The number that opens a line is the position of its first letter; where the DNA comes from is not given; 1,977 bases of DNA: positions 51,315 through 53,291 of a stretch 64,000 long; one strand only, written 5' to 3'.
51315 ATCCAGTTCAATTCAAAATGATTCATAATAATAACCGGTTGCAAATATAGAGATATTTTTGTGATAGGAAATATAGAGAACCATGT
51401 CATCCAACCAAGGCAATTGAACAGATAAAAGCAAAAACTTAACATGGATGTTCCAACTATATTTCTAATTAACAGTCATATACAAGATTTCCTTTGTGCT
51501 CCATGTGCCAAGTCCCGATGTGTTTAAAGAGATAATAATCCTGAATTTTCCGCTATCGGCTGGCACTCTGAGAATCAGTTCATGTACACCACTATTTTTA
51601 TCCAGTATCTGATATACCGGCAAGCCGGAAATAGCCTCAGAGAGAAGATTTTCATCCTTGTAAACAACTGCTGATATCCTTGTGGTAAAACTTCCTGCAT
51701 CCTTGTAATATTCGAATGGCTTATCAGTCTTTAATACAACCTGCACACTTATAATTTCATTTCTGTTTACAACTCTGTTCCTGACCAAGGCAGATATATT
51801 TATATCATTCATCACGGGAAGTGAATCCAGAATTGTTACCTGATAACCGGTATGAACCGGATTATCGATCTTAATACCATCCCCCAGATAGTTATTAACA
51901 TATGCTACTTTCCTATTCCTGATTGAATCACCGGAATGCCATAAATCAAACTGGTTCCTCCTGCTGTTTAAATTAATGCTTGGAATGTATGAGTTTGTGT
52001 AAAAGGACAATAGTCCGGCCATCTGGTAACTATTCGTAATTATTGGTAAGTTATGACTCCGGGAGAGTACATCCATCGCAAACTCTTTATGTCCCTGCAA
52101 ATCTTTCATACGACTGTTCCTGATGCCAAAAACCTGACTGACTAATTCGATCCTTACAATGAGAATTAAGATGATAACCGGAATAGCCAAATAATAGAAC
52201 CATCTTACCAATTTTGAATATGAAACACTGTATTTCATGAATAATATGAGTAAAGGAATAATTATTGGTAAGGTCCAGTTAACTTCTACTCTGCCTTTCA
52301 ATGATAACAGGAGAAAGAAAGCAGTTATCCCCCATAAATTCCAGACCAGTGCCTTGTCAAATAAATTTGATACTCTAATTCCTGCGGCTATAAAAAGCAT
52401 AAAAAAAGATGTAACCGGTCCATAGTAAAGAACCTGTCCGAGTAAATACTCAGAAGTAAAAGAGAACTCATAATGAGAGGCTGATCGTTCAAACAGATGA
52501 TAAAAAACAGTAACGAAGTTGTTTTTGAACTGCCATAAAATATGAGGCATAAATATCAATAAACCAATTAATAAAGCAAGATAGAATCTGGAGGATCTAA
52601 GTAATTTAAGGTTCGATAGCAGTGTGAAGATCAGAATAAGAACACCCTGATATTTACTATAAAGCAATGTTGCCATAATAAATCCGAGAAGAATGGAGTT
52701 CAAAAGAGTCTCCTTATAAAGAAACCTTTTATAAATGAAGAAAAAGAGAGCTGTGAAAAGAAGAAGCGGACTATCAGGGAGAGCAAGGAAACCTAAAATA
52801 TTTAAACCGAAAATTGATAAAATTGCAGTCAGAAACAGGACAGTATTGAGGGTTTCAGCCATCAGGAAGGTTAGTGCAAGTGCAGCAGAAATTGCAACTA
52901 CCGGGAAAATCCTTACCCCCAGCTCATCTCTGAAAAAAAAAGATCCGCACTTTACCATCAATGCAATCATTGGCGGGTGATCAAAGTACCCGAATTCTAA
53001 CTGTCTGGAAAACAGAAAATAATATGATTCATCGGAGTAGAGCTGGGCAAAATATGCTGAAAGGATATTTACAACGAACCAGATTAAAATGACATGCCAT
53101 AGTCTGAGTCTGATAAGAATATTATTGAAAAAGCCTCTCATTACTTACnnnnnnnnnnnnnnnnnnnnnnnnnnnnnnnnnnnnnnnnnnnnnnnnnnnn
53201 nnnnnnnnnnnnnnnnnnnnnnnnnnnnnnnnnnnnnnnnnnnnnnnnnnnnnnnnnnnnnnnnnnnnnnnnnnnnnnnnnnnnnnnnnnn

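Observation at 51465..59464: Envelope glycan cluster: two GT-C (GT39-like) paralogs, GtrA, Wzx-like flippase and two outer-membrane barrels, with no polyprenyl-P glycosyltransferase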

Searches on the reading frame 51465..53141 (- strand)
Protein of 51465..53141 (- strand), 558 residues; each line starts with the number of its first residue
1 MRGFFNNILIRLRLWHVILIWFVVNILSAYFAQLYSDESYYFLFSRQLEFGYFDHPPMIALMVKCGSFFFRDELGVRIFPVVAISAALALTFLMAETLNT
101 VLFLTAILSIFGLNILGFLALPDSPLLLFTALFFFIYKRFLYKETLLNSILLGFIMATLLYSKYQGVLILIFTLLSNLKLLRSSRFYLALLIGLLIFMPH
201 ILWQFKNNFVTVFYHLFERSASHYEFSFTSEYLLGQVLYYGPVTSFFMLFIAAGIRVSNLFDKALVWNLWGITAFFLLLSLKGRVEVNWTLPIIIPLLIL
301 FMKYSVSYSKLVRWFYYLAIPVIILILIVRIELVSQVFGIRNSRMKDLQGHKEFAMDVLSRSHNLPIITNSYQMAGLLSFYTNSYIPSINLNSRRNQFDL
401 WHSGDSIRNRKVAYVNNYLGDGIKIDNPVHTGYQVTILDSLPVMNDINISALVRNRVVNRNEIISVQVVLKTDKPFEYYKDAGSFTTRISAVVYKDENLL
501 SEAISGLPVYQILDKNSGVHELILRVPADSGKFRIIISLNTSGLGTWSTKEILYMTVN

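Call 3: search_protein_families(library=pfam, proteins=[window:51465-53141:-], max_evalue=0.01)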
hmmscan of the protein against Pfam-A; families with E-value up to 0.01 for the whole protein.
window:51465-53141:- (558 aa): 1 family
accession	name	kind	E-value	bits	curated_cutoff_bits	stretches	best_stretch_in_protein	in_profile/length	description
PF13231.12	PMT_2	-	3.3e-10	40.8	26.1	1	54-203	1-160/160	Dolichyl-phosphate-mannose-protein mannosyltransferase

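Call 4: search_protein_families(library=ncbifam, proteins=[window:51465-53141:-], max_evalue=0.01)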
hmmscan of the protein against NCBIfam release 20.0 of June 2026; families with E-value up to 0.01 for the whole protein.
window:51465-53141:- (558 aa): 0 families

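Call 9: search_solved_structures(query=window:51465-53141:-, max_evalue=1)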
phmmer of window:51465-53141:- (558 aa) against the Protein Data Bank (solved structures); distinct sequences matched with E-value up to 1: 0.

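Call 35: find_homologous_proteins(query=window:51465-53141:-, max_evalue=0.001)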
Query window:51465-53141:- (558 aa): 677 proteins with E <= 0.001 among 8000 candidates; the best 120 are listed.
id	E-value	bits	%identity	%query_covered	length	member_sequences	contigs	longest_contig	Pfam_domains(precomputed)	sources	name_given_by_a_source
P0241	0.0e+0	1214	100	100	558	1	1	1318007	PF13231.13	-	-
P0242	0.0e+0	1058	85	100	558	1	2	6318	PF13231.13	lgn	-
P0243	9.6e-297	1003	82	100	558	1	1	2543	PF13231.13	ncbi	-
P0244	2.8e-292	988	80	100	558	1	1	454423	PF13231.13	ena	-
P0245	4.1e-272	922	74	100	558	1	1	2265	PF13231.13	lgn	-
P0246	1.5e-263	894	76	96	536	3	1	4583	PF13231.13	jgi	jgi:hypothetical protein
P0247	7.3e-219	746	59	100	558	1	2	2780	PF13231.13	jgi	jgi:hypothetical protein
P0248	1.8e-217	742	60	100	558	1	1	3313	PF13231.13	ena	-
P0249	9.7e-217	739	59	100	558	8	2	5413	PF13231.13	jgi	jgi:hypothetical protein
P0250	1.6e-216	738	59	99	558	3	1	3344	PF13231.13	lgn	-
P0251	1.9e-216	738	58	100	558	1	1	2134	PF13231.13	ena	-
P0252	2.2e-215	735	58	99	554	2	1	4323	PF13231.13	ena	-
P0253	6.7e-215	733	59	100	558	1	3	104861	PF13231.13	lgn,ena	-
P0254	7.7e-215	733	57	99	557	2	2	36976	PF13231.13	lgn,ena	-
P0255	9.5e-214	729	58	100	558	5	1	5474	PF13231.13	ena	-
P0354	1.7e-91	326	43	70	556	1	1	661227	PF13231.13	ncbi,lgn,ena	-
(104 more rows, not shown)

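Call 42: search_solved_structures(query=A2, max_evalue=10, show_alignments=2)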
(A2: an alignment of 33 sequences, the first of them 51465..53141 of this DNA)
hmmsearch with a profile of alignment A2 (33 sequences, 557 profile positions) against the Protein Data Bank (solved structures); distinct sequences matched with E-value up to 10: 1.
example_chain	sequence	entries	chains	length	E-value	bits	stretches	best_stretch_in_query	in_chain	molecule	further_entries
2rdg_A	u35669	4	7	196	6.5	8.4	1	389-546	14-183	Superantigen-like protein 11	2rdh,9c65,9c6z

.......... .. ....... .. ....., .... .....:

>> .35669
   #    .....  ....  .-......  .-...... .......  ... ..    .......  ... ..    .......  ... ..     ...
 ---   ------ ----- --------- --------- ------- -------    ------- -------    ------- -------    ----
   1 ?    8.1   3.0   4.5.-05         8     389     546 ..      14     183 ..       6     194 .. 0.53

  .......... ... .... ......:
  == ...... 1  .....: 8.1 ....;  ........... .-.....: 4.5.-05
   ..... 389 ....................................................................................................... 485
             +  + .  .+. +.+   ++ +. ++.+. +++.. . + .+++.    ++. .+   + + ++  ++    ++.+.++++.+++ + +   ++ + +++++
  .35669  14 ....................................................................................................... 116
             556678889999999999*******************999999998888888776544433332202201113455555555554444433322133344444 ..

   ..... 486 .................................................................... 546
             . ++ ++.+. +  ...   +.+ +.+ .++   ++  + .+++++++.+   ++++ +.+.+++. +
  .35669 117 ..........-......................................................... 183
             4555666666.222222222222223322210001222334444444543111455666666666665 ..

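Call 51: find_encoding_contigs(protein=P0354, flank=8000, max_places=1)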
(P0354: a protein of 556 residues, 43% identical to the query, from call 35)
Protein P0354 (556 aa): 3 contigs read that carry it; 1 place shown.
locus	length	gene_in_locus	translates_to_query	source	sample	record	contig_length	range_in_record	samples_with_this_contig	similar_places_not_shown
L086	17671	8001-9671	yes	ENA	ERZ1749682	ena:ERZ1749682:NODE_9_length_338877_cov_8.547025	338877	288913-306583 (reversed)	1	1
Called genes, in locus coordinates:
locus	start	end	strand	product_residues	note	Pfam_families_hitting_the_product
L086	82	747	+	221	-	PF18347:DUF5606, PF21186:DUF6852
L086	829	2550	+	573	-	PF01432:Peptidase_M3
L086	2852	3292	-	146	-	PF01475:FUR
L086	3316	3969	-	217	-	PF02630:SCO1-SenC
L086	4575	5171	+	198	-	PF08712:Nfu_N, PF01106:NifU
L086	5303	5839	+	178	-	PF10604:Polyketide_cyc2 (weak)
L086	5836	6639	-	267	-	PF00106:adh_short, PF08659:KR, PF13561:adh_short_C2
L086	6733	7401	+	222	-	PF04973:NMN_transporter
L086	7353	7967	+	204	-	PF13238:AAA_18 (weak), PF13521:AAA_28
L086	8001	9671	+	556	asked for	PF13231:PMT_2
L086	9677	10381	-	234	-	PF00912:Transgly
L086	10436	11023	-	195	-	-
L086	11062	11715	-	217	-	PF01810:LysE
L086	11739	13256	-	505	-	PF03321:GH3, PF23571:GH3_M, PF23572:GH3_C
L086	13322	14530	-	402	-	PF00535:Glycos_transf_2, PF13641:Glyco_tranf_2_3, PF10111:Glyco_tranf_2_2, PF13632:Glyco_trans_2_3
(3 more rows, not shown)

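Call 54: find_encoding_contigs(protein=P0244, flank=10000, max_places=2)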
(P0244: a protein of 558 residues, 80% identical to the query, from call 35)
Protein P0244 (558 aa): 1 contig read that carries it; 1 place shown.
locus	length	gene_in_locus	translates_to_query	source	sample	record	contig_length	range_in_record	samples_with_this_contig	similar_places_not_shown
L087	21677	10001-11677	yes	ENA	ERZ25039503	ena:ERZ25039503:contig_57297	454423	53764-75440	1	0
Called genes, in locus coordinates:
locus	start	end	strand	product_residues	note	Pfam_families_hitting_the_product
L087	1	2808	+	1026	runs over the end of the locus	PF05140:ResB, PF01578:Cytochrom_C_asm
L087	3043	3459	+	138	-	PF00581:Rhodanese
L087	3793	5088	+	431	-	PF13440:Polysacc_synt_3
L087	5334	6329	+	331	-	PF28590:Lipid_A_deac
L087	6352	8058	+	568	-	PF13231:PMT_2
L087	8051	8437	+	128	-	PF04138:GtrA_DPMS_TM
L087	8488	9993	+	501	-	PF01103:Omp85 (faint)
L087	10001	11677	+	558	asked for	PF13231:PMT_2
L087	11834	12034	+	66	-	-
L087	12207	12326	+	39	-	-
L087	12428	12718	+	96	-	-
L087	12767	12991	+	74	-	-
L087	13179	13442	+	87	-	PF01197:Ribosomal_L31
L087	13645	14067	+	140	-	PF02190:LON_substr_bdg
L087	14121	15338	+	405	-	PF02190:LON_substr_bdg, PF13401:AAA_22 (faint), PF13191:AAA_16 (faint), PF00004:AAA, PF07728:AAA_5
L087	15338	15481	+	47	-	PF22667:Lon_lid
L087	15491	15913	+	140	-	PF05362:Lon_C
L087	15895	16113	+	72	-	PF05362:Lon_C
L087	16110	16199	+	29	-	-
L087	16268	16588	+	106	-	-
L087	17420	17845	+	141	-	PF00156:Pribosyltran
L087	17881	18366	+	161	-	PF05336:rhaM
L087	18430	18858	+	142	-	-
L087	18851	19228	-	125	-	-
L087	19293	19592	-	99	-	PF03099:BPL_LplA_LipB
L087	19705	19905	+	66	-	PF02410:RsfS (weak)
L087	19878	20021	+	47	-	-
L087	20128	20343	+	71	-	-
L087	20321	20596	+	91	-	-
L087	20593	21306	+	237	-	PF06068:TIP49 (faint), PF05496:RuvB_N (faint), PF00004:AAA, PF07728:AAA_5 (weak)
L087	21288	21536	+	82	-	PF17862:AAA_lid_3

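Call 55: predict_structure(alignment_id=A2)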
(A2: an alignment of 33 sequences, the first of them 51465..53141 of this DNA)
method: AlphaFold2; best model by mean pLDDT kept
length: 558 residues; sequences in the alignment: 33
mean_pLDDT: 90.0   pTM: 0.88
mean pLDDT of the five models: 90.0, 88.3, 87.8, 87.0, 85.9
residues with pLDDT >= 90: 366; 70-90: 174; 50-70: 18; < 50: 0
segments of 3 or more residues with pLDDT < 50: none
pLDDT, mean of each block of 10 residues (from residue 1): 59 88 90 88 88 86 94 92 95 92 93 70 91 98 97 97 94 96 97 96 90 80 85 88 91 90 97 94 87 95 92 93 90 79 75 94 94 92 91 84 88 92 87 92 92 90 94 92 93 89 94 93 92 93 91 91
secondary structure, 60 per line:
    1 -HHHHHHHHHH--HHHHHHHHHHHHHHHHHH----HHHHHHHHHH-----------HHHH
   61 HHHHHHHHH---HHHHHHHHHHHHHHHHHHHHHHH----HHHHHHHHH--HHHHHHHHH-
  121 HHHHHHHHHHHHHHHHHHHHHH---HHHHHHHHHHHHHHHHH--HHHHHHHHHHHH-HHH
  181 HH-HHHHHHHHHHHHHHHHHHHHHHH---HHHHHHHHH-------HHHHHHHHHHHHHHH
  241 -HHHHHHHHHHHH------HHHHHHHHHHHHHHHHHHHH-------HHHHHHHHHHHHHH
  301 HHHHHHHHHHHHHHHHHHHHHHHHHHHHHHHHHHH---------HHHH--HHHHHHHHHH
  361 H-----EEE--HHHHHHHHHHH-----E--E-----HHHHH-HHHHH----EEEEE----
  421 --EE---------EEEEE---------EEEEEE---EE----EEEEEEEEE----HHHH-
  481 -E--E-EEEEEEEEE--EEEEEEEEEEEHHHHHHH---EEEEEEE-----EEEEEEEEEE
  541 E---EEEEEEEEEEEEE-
elements in order: H2-11 H14-31 H36-45 H57-69 H73-95 H100-108 H111-119 H121-142 H146-162 H165-176 H178-182 H184-206 H210-218 H226-240 H242-253 H260-279 H287-335 H345-348 H351-361 E367-369 H372-382 H397-401 H403-407 E412-416 E434-438 E448-453 E463-471 H476-479 E487-495 E498-508 H509-515 E519-525 E531-541 E545-557

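Call 60: fold_search(model_id=the predicted structure, library=pdb)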
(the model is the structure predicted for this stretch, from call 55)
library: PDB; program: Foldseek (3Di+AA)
matches with E <= 10: 1487; with E <= 0.001: 5
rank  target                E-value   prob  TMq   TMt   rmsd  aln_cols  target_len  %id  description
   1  8pn9_A                4.2e-04  1.00  0.40  0.35   9.9       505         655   10  Structure of human oligosaccharyltransferase OST-A complex bound to NGI-1 (released 2024-05-08)
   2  6s7t_A                6.3e-04  1.00  0.45  0.37  10.4       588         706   11  Cryo-EM structure of human oligosaccharyltransferase complex OST-B (released 2019-12-18)
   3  8rc4_g                7.9e-04  0.87  0.16  0.11  24.6       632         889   11  Structure of Integrator-PP2A complex (released 2024-02-07)
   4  7pks_g                8.3e-04  0.85  0.16  0.11  23.1       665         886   10  Structural basis of Integrator-mediated transcription regulation (released 2021-12-08)
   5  9s6t_A                8.6e-04  1.00  0.44  0.50   9.9       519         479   11  Ternary cryo-EM structure of chicken ALG12 with Dol25-PP-GlcNAc2Man7, Dol25-P-Man, and Fab (released 2026-03-18)
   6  9i5k_A                1.0e-03  1.00  0.40  0.45   7.1       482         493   12  Structure of the Chaetomium thermophilum Pmt4 homodimer (C2 symmetry) (released 2025-12-24)
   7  8age_A                1.1e-03  1.00  0.44  0.39  10.0       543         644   12  Structure of yeast oligosaccharylransferase complex with acceptor peptide bound (released 2022-12-07)
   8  8b6l_I                1.1e-03  1.00  0.35  0.29  13.4       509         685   12  Subtomogram average of the human Sec61-TRAP-OSTA-translocon (released 2022-12-07)
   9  6gxc_A                1.7e-03  1.00  0.40  0.33  15.9       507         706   12  Bacterial oligosaccharyltransferase PglB in complex with an inhibitory peptide and a reactive lipid-linked oligosaccha (released 2018-11-14)
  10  6s7o_A                1.7e-03  1.00  0.37  0.33  10.4       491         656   12  Cryo-EM structure of human oligosaccharyltransferase complex OST-A (released 2019-12-18)
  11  2p9r_A                2.2e-03  1.00  0.14  0.64   4.8       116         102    9  Human alpha2-macroglogulin is composed of multiple domains, as predicted by homology with complement component C3 (released 2007-08-21)
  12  5m5p_A                2.5e-03  0.98  0.17  0.06  21.1       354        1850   11  S. cerevisiae spliceosomal helicase Brr2 (271-end) in complex with the Jab/MPN domain of S. cerevisiae Prp8 (released 2016-12-07)
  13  6x0o                  2.9e-03  0.98  0.31  0.19  21.5       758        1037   12  Single-Particle Cryo-EM Structure of Arabinosyltransferase EmbB from Mycobacterium smegmatis (released 2020-06-10)
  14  9n9j_I                3.0e-03  1.00  0.39  0.33  11.0       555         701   10  Structure of a GRP94 folding intermediate engaged with a CCDC134- and FKBP11-bound secretory translocon (released 2025-11-19)
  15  6ezn_F                3.0e-03  1.00  0.41  0.36  11.5       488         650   12  Cryo-EM structure of the yeast oligosaccharyltransferase (OST) complex (released 2018-01-17)
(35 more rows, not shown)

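Call 67: find_related_loci(query=A2, collection=metagenome_contigs, flank=10000)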
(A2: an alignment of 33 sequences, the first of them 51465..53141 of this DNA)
Query A2 (558 aa) in metagenome_contigs; peptide patterns used: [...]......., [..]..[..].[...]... (x = any residue, [..] = any of these).
600 stretches matched a pattern (row limit reached: there are more); 584 encode a relative of the query (tblastn E <= 1e-3); the best 80 are kept; 80 distinct loci.
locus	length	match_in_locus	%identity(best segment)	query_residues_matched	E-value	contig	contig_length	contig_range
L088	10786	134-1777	55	11-558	0e+0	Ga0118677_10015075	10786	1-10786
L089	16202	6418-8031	57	21-558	0e+0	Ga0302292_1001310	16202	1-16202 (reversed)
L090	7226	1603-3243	55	11-557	0e+0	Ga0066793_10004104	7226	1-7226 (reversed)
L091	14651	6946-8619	56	1-558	0e+0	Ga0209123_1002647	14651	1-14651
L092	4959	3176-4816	52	11-557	0e+0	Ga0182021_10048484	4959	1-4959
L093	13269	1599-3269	55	1-557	0e+0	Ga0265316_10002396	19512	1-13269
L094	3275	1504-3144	53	11-557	0e+0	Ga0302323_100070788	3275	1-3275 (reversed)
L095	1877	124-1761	49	12-557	0e+0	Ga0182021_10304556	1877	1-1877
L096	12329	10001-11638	50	12-557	6e-176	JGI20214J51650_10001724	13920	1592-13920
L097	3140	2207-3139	61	11-321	3e-124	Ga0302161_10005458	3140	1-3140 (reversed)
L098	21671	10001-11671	58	1-557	0e+0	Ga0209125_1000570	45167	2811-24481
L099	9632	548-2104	36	21-539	2e-93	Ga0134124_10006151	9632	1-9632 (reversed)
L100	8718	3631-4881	40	21-433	1e-91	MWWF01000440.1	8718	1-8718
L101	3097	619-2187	34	21-542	6e-93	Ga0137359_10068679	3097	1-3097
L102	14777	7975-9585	35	18-542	5e-91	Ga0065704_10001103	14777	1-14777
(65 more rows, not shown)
